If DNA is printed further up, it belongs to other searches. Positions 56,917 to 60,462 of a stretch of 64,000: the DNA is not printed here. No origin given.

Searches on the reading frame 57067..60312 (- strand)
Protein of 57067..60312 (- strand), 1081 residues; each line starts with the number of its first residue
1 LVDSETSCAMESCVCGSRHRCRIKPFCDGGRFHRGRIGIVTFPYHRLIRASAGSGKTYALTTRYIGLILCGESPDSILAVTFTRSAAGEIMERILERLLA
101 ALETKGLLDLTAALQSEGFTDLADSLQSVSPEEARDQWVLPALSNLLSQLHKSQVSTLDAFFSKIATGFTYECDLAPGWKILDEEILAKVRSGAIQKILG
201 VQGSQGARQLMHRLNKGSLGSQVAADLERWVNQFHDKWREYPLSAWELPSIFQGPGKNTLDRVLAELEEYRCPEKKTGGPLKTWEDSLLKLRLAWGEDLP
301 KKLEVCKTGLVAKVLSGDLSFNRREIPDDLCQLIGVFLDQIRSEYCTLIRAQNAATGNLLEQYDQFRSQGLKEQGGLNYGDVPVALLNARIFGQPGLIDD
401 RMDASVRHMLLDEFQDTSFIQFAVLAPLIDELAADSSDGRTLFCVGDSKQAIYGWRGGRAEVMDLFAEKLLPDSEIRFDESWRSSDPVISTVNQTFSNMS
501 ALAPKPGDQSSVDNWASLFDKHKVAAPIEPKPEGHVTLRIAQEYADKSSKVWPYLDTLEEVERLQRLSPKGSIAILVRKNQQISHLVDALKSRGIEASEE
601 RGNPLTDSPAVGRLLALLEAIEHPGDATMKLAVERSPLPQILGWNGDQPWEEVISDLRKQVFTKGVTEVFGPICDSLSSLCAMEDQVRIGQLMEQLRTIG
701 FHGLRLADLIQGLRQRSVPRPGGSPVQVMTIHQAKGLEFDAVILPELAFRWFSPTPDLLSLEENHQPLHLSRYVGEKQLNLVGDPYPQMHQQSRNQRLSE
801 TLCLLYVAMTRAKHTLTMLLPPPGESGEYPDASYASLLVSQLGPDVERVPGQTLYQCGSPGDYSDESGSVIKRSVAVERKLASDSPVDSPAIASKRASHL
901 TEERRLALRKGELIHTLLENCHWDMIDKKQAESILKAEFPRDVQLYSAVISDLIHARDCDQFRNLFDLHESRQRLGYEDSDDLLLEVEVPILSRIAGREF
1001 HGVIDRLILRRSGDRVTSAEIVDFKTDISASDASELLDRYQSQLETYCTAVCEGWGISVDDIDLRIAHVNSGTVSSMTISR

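Call 54: search_protein_families(library=pfam, proteins=[window:57067-60312:-], max_evalue=0.001)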
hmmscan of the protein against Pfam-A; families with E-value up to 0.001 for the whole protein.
window:57067-60312:- (1081 aa): 4 families
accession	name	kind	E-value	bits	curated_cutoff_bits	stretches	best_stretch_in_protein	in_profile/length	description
PF00580.27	UvrD-helicase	-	2.6e-34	119.6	23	1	45-468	15-268/271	UvrD/REP helicase N-terminal domain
PF13361.12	UvrD_C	-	4.4e-20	72.8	25.6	1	724-818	285-345/350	UvrD-like helicase C-terminal domain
PF13245.12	AAA_19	-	2.6e-09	37.8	25.1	1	47-97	15-64/134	AAA domain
PF13538.12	UvrD_C_2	-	2.7e-09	37.2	27.4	1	727-747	3-25/52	UvrD-like helicase C-terminal domain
